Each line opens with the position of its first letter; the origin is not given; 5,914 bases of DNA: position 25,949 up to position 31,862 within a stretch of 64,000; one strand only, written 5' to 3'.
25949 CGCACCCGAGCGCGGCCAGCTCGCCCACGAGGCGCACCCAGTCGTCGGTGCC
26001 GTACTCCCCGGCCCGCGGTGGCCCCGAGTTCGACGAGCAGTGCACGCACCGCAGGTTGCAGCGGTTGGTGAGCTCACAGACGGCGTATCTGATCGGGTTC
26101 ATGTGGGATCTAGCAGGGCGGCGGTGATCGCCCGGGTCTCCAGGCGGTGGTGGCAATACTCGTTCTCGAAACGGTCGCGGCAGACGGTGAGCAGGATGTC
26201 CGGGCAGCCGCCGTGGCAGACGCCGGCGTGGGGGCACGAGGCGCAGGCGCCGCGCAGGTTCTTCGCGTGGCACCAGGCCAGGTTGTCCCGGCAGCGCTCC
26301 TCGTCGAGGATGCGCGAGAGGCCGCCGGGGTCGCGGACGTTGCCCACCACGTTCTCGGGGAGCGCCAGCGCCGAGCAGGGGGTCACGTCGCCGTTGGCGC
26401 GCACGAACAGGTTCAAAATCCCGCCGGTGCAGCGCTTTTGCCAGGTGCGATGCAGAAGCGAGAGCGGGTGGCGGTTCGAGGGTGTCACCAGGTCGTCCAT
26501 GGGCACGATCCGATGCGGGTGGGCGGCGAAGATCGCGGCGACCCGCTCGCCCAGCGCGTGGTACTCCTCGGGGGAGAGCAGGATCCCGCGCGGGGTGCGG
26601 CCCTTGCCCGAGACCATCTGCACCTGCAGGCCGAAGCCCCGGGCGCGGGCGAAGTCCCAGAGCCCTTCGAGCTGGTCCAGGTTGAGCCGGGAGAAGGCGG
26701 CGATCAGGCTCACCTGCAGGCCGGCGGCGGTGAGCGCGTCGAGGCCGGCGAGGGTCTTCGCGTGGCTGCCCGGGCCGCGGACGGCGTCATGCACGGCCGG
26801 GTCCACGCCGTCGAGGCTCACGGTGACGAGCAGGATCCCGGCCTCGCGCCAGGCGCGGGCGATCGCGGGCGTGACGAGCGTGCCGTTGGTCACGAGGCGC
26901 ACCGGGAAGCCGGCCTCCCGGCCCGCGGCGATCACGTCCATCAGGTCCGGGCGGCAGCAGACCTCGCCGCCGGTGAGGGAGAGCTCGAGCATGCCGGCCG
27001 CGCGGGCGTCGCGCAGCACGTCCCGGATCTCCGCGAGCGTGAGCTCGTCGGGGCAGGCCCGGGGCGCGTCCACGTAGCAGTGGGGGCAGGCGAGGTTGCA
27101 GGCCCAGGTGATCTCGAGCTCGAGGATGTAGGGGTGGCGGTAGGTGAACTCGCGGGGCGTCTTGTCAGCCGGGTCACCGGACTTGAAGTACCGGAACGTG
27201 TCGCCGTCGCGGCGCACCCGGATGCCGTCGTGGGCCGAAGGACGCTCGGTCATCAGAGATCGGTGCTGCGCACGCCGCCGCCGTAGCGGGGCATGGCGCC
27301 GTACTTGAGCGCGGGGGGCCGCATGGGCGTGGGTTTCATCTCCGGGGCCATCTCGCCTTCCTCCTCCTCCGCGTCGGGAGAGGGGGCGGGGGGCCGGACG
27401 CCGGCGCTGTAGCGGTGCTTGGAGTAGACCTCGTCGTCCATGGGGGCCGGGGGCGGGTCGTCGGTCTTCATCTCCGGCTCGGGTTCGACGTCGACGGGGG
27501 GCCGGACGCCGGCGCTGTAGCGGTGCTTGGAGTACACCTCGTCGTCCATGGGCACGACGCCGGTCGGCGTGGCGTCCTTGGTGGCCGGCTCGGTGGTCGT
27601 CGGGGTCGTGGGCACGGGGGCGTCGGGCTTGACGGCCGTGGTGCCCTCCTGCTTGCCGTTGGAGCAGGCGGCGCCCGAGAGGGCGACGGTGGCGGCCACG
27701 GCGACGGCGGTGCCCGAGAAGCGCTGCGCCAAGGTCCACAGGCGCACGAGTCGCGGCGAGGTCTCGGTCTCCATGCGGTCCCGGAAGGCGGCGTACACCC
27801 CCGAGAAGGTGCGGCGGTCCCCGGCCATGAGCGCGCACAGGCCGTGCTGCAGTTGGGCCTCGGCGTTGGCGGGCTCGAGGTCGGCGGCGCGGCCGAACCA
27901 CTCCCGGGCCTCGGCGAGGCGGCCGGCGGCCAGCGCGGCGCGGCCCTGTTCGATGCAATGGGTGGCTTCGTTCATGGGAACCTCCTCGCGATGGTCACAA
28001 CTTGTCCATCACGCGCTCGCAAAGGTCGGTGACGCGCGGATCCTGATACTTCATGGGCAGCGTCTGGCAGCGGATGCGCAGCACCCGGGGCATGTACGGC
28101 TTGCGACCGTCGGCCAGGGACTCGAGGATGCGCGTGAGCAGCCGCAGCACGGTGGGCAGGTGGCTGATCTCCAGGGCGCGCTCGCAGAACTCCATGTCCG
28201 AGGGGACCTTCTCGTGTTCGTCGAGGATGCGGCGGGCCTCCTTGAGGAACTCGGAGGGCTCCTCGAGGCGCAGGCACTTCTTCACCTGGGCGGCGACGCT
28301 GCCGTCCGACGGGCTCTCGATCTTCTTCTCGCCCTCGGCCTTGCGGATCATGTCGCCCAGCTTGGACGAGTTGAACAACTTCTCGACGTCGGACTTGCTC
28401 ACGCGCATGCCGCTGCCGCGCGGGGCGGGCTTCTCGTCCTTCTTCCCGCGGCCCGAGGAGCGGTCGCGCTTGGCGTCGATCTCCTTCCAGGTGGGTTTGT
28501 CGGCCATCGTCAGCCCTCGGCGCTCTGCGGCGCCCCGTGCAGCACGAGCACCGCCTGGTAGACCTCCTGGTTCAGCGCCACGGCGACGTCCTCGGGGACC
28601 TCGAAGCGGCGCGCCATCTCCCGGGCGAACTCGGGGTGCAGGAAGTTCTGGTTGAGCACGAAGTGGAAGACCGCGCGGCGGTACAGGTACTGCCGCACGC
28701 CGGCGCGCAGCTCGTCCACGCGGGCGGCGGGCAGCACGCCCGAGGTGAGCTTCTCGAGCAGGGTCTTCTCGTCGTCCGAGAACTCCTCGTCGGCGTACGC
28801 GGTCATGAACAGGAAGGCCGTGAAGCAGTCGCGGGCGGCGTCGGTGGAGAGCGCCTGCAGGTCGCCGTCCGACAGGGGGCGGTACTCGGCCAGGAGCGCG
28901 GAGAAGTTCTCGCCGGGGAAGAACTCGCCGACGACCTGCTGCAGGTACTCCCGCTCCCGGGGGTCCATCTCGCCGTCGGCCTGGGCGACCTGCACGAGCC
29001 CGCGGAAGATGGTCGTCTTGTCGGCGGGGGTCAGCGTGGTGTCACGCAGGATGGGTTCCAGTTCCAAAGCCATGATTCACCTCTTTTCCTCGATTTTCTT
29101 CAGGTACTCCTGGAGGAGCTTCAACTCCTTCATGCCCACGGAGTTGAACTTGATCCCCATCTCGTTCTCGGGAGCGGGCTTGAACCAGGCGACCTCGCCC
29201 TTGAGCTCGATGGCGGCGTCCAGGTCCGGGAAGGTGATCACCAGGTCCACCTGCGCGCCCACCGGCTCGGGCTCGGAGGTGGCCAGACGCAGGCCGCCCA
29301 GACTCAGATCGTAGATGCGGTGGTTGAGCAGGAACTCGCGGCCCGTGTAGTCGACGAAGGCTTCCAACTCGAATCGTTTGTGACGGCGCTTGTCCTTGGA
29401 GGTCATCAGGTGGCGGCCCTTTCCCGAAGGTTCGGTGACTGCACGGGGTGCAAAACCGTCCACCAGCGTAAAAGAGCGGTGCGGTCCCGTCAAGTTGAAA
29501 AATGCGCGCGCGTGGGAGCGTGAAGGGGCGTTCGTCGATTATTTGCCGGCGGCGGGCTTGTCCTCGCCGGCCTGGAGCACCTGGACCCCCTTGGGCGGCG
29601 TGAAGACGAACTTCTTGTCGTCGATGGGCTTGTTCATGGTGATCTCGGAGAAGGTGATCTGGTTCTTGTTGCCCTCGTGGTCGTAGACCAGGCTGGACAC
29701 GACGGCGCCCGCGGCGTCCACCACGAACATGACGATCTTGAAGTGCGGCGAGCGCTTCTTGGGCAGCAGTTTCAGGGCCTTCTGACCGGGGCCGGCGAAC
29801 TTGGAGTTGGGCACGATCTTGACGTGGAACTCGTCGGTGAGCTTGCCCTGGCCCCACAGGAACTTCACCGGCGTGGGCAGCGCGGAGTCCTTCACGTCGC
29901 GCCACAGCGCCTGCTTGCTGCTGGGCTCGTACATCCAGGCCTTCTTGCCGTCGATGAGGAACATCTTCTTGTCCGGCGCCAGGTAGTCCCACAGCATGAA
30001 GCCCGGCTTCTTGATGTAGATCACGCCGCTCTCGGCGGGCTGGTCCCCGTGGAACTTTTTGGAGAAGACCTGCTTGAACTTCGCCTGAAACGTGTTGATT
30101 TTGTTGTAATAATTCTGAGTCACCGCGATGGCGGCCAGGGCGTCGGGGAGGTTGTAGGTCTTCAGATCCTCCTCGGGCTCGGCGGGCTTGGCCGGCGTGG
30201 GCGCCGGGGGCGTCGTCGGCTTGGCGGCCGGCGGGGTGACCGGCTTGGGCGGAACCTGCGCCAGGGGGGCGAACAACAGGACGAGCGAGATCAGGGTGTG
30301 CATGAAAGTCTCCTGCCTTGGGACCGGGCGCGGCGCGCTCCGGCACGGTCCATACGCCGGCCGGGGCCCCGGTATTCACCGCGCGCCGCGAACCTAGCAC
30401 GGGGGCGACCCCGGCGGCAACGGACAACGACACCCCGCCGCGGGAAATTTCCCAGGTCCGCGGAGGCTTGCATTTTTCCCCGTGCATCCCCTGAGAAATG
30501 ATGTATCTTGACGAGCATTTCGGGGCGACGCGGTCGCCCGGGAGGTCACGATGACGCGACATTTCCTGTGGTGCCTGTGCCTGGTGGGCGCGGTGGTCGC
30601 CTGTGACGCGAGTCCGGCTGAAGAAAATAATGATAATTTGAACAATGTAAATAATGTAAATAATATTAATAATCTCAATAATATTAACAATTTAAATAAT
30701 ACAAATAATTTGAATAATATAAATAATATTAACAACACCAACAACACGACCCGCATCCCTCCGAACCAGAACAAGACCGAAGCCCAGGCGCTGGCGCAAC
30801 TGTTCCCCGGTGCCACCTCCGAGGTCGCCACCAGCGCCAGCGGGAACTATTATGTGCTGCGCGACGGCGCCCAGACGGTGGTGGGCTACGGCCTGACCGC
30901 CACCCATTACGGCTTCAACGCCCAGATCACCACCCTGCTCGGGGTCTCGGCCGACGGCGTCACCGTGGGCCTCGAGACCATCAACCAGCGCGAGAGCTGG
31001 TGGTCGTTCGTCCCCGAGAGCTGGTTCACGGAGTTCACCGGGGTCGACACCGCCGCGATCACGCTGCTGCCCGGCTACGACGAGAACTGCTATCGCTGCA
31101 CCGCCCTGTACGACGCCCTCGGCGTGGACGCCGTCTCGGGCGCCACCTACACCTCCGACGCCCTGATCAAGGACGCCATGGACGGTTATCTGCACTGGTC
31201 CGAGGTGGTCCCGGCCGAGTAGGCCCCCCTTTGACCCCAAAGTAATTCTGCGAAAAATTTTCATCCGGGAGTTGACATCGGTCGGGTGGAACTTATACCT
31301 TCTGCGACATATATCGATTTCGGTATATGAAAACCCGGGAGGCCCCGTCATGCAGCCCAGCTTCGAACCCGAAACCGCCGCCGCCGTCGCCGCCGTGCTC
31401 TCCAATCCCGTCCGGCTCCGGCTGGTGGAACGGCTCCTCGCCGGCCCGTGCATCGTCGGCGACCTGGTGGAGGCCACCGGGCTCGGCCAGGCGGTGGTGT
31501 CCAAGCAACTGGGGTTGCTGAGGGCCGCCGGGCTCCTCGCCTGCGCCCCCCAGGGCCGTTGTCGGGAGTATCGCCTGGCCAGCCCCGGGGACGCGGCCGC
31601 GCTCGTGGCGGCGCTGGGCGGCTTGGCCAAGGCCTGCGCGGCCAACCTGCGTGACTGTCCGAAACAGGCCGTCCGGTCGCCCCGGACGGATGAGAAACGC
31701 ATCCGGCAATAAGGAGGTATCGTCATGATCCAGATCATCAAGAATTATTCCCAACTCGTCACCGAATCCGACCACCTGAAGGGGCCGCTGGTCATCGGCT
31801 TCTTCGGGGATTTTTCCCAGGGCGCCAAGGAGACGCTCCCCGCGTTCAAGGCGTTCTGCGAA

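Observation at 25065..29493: Six-gene operon coupling two radical-SAM/SPASM enzymes to a tandem-repeat TPR/TM protein, preceded by PilZ and TerB-like genes: a candidate undescribed modification system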

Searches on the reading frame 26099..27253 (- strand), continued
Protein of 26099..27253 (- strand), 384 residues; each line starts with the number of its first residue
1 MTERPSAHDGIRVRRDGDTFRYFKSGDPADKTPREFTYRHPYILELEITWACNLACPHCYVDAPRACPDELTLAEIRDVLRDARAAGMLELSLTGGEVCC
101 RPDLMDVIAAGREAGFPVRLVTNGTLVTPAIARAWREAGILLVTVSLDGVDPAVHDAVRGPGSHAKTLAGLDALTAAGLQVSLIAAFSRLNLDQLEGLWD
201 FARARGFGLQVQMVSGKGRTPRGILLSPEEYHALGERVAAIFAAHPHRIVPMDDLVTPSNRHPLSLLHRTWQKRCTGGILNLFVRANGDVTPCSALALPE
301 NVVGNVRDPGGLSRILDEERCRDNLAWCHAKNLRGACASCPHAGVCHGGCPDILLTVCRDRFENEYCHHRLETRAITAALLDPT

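Call 75: search_protein_families(library=ncbifam, proteins=[L019:6350-6994:+, L101:5135-5998:+, L102:5161-5991:+, L104:5239-5985:+, L015:6033-7001:+], max_evalue=0.1)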
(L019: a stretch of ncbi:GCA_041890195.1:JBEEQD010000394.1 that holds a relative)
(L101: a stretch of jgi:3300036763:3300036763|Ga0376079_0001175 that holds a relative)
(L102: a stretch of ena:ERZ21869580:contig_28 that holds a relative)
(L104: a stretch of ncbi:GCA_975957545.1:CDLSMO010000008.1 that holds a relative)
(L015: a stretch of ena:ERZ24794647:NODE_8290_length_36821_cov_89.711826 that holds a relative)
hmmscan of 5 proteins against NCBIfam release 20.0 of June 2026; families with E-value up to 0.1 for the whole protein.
L019:6350-6994:+ (215 aa): 0 families

L101:5135-5998:+ (288 aa): 1 family
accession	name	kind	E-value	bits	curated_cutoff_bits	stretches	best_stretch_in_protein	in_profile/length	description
NF040959.1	MamA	equivalog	0.023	14.2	200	1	27-82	42-96/204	magnetosome protein MamA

L102:5161-5991:+ (277 aa): 2 families
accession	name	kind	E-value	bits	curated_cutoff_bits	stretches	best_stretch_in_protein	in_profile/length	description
TIGR02795.1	tol_pal_ybgF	equivalog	0.0088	16.6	90.1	1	13-68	49-106/119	tol-pal system protein YbgF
NF040959.1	MamA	equivalog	0.045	13.2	200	1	9-66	43-99/204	magnetosome protein MamA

L104:5239-5985:+ (249 aa): 5 families
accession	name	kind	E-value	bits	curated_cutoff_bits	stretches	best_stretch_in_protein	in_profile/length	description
NF033761.1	gliding_GltJ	equivalog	0.00081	18.6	450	1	85-209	369-488/671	adventurous gliding motility protein GltJ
NF040959.1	MamA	equivalog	0.0052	16.2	200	1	13-65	46-98/204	magnetosome protein MamA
NF052415.1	T3SS_chap_SctY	equivalog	0.05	14.1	70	0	11-63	13-65/106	type III secretion apparatus assembly chaperone SctY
NF005846.3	PRK07764.1-6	equivalog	0.08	12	625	1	64-213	357-504/628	DNA polymerase III subunit gamma and tau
NF011524.0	PRK14963.1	equivalog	0.09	11.8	601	0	105-240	503-639/647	DNA polymerase III subunits gamma and tau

L015:6033-7001:+ (323 aa): 2 families
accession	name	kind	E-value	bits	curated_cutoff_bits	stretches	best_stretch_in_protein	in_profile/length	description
TIGR02801.1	tolR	equivalog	1.3e-07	32.3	127.3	1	217-288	49-127/129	protein TolR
TIGR02804.1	ExbD_2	equivalog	0.082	13.3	123.45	0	212-285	44-115/121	TonB system transport protein ExbD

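Call 79: find_encoding_contigs(protein=P0101, flank=5000, max_places=1)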
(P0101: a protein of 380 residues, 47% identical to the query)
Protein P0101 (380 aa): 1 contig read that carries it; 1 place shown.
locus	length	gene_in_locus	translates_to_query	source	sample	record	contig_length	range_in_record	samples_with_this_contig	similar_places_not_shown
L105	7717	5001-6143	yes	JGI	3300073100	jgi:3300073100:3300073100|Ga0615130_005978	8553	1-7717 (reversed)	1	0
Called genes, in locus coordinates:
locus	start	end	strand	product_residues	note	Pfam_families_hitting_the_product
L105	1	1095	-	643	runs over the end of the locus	?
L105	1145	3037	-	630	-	-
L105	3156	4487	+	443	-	PF00884:Sulfatase, PF01663:Phosphodiest, PF16347:SGSH_C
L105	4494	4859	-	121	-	-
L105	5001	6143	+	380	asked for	PF04055:Radical_SAM, PF13186:SPASM (weak)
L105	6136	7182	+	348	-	PF04055:Radical_SAM, PF13186:SPASM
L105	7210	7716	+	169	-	?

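Call 80: find_encoding_contigs(protein=P0079, flank=5000, max_places=1)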
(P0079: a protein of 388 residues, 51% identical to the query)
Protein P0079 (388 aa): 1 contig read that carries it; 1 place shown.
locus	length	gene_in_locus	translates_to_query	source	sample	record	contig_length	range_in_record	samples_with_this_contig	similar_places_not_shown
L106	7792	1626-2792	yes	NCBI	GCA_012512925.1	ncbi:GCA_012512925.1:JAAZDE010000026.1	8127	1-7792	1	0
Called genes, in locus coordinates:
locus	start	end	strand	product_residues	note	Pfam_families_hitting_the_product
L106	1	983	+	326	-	PF00079:Serpin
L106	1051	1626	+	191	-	PF13432:TPR_16 (faint)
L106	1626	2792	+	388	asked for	PF04055:Radical_SAM, PF13186:SPASM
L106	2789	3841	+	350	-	PF04055:Radical_SAM, PF13186:SPASM (weak)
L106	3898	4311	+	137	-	-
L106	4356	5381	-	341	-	PF00023:Ank (faint), PF12796:Ank_2, PF13637:Ank_4 (faint), PF13606:Ank_3 (faint), PF13857:Ank_5, PF12796:Ank_2 (weak), PF00014:Kunitz_BPTI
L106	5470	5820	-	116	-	-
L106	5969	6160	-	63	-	-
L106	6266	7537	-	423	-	PF04055:Radical_SAM, PF13353:Fer4_12 (weak)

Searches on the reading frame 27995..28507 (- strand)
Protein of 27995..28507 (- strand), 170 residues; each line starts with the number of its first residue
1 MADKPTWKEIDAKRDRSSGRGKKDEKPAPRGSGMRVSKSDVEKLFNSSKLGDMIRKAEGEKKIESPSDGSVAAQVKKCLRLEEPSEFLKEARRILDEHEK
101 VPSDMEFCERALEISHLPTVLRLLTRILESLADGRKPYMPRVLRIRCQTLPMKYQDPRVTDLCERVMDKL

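Call 7: search_protein_families(library=pfam, proteins=[window:27995-28507:-], max_evalue=0.01)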
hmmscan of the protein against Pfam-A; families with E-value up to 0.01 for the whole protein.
window:27995-28507:- (170 aa): 0 families

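Call 8: search_protein_families(library=ncbifam, proteins=[window:27995-28507:-], max_evalue=0.01)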
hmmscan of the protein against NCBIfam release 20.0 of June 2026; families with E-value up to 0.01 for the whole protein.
window:27995-28507:- (170 aa): 0 families

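Call 32: search_protein_families(library=padloc, proteins=[window:27995-28507:-], max_evalue=0.01)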
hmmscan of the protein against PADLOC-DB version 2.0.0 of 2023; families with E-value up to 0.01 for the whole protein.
window:27995-28507:- (170 aa): 0 families

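Call 57: find_homologous_proteins(query=window:27995-28507:-, max_evalue=0.001)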
Query window:27995-28507:- (170 aa): 12 proteins with E <= 0.001 among 158 candidates.
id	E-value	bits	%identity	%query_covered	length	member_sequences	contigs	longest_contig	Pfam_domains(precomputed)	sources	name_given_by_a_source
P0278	1.2e-100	352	95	100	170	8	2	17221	-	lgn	-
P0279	2.4e-92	325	88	100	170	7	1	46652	-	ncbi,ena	-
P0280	2.3e-91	322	87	100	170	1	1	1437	-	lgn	-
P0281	1.4e-88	313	84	100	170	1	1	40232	-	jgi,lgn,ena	-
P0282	1.3e-80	287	78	100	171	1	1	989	-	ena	-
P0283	2.4e-68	247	67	100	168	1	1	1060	-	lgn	-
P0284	9.5e-66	239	67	100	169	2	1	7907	-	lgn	-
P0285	1.0e-64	235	66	100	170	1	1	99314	-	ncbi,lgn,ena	-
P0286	3.6e-63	230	65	100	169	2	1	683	-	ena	-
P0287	1.2e-62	229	65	100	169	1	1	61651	-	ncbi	-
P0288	2.8e-60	221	63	100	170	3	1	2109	-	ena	-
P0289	3.2e-60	221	87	69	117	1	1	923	-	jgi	-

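Call 68: predict_structure(alignment_id=A4)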
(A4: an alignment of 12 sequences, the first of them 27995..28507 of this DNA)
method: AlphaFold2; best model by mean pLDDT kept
length: 170 residues; sequences in the alignment: 12
mean_pLDDT: 67.7   pTM: 0.45
mean pLDDT of the five models: 67.7, 66.3, 65.8, 65.7, 61.6
residues with pLDDT >= 90: 48; 70-90: 37; 50-70: 24; < 50: 61
segments of 3 or more residues with pLDDT < 50: 4-9, 11-39, 41-51, 56-66
pLDDT, mean of each block of 10 residues (from residue 1): 47 42 38 43 45 46 48 70 71 66 81 85 95 92 92 95 96
secondary structure, 60 per line:
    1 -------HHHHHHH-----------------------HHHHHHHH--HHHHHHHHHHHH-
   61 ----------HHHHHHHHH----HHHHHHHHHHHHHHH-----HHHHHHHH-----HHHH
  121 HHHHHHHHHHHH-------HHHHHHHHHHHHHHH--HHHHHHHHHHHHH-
elements in order: H8-14 H38-45 H48-59 H71-79 H84-98 H104-111 H117-132 H140-154 H157-169

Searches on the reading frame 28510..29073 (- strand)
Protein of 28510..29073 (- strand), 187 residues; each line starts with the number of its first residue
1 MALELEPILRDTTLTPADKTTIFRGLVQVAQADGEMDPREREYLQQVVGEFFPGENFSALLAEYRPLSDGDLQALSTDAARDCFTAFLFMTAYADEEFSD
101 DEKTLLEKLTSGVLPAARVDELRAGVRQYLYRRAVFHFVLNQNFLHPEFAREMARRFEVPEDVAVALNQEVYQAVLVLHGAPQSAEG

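Call 7: search_protein_families(library=pfam, proteins=[window:28510-29073:-], max_evalue=0.01)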
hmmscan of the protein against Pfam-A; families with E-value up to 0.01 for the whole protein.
window:28510-29073:- (187 aa): 3 families
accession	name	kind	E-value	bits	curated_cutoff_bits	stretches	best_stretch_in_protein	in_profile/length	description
PF05099.18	TerB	-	1.9e-09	38.2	24.4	1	14-49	69-104/118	Tellurite resistance protein TerB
PF04391.17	DUF533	-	0.0001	22.3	29.6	1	17-61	68-112/178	Protein of unknown function (DUF533)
PF13490.11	zf-HC2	-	0.0086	16.6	22.2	0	30-44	10-24/35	Putative zinc-finger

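Call 8: search_protein_families(library=ncbifam, proteins=[window:28510-29073:-], max_evalue=0.01)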
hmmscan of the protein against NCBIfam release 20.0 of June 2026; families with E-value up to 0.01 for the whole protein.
window:28510-29073:- (187 aa): 0 families

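Call 32: search_protein_families(library=padloc, proteins=[window:28510-29073:-], max_evalue=0.01)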
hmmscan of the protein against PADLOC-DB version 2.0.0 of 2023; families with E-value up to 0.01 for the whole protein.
window:28510-29073:- (187 aa): 0 families

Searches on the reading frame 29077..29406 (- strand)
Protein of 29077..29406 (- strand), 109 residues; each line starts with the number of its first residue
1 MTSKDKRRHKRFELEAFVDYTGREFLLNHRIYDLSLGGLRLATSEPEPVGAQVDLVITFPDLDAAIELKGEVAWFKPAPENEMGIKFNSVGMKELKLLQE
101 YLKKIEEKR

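Call 7: search_protein_families(library=pfam, proteins=[window:29077-29406:-], max_evalue=0.01)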
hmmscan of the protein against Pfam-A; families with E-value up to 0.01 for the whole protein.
window:29077-29406:- (109 aa): 1 family
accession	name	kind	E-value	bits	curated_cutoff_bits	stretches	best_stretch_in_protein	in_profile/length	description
PF07238.19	PilZ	-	4.6e-16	59.5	22.5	1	5-103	1-101/102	PilZ domain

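Call 8: search_protein_families(library=ncbifam, proteins=[window:29077-29406:-], max_evalue=0.01)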
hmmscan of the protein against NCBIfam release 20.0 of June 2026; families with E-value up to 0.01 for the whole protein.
window:29077-29406:- (109 aa): 1 family
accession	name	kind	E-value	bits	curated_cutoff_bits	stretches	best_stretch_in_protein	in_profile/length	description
TIGR02266.1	gmx_TIGR02266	paralog_domain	7.9e-15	54.8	68.7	1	11-102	1-95/96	TIGR02266 family protein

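Call 32: search_protein_families(library=padloc, proteins=[window:29077-29406:-], max_evalue=0.01)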
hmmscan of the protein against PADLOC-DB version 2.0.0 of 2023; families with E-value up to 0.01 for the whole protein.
window:29077-29406:- (109 aa): 0 families

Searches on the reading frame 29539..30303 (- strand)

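Call 7: search_protein_families(library=pfam, proteins=[window:29539-30303:-], max_evalue=0.01)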
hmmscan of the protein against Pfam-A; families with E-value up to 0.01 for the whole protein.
window:29539-30303:- (254 aa): 1 family
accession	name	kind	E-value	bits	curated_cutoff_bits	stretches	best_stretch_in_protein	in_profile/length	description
PF03548.22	LolA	-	1.5e-25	90.3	23.6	1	68-235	2-165/165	Outer membrane lipoprotein carrier protein LolA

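Call 8: search_protein_families(library=ncbifam, proteins=[window:29539-30303:-], max_evalue=0.01)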
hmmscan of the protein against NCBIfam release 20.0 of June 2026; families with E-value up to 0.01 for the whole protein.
window:29539-30303:- (254 aa): 6 families
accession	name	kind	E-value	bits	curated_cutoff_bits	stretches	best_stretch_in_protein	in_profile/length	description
TIGR00547.2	lolA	equivalog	4.3e-37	127.5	112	1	62-244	24-201/202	outer membrane lipoprotein periplasmic chaperone LolA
NF000661.0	PRK00031.1-3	equivalog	5.2e-18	65.2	255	1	63-244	43-224/225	outer membrane lipoprotein chaperone LolA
NF000663.1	PRK00031.2-1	exception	5.2e-16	58.6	120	2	62-139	13-88/168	LolA-like outer membrane lipoprotein chaperone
NF053572.1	LolA1_Flavo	equivalog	4.1e-13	49.5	100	1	55-236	25-202/214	outer membrane lipoprotein periplasmic chaperone LolA1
NF053544.1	LolA2_flexi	equivalog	1e-08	34.8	125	1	67-232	40-206/208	flexirubin biosynthesis/transport protein LolA2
NF000666.0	PRK00031.2-4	equivalog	2.9e-06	27.2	157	1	68-140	20-90/170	outer membrane lipoprotein chaperone LolA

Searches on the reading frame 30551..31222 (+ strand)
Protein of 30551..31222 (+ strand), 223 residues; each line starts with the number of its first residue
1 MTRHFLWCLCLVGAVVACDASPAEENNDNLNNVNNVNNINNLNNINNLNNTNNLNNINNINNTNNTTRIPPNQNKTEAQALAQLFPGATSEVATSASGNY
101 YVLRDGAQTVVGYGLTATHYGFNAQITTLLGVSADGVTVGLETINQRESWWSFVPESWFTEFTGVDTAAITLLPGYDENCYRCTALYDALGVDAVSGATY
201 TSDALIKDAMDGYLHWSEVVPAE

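Call 72: search_protein_families(library=pfam, proteins=[window:30551-31222:+], max_evalue=0.001)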
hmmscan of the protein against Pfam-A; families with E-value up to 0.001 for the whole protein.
window:30551-31222:+ (223 aa): 1 family
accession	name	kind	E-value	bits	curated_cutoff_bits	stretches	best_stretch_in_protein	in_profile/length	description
PF04205.19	FMN_bind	-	9.7e-06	26.6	22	1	121-207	1-70/77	FMN-binding domain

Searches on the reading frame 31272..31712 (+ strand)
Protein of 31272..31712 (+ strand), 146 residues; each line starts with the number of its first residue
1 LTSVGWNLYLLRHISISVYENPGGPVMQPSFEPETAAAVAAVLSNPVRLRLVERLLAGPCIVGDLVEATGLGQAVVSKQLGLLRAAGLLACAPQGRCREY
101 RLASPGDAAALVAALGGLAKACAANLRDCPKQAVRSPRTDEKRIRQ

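Call 72: search_protein_families(library=pfam, proteins=[window:31272-31712:+], max_evalue=0.001)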
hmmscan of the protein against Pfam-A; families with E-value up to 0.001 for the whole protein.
window:31272-31712:+ (146 aa): 3 families
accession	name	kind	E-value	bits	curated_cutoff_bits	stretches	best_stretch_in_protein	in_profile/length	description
PF01022.26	HTH_5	-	1.6e-07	31.5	22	1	45-89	1-45/47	Bacterial regulatory protein, arsR family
PF12840.13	HTH_20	-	1.4e-06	28.6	27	1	43-90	1-49/51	Helix-turn-helix domain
PF12802.13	MarR_2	-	0.00014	22.4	27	1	49-90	8-54/61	MarR family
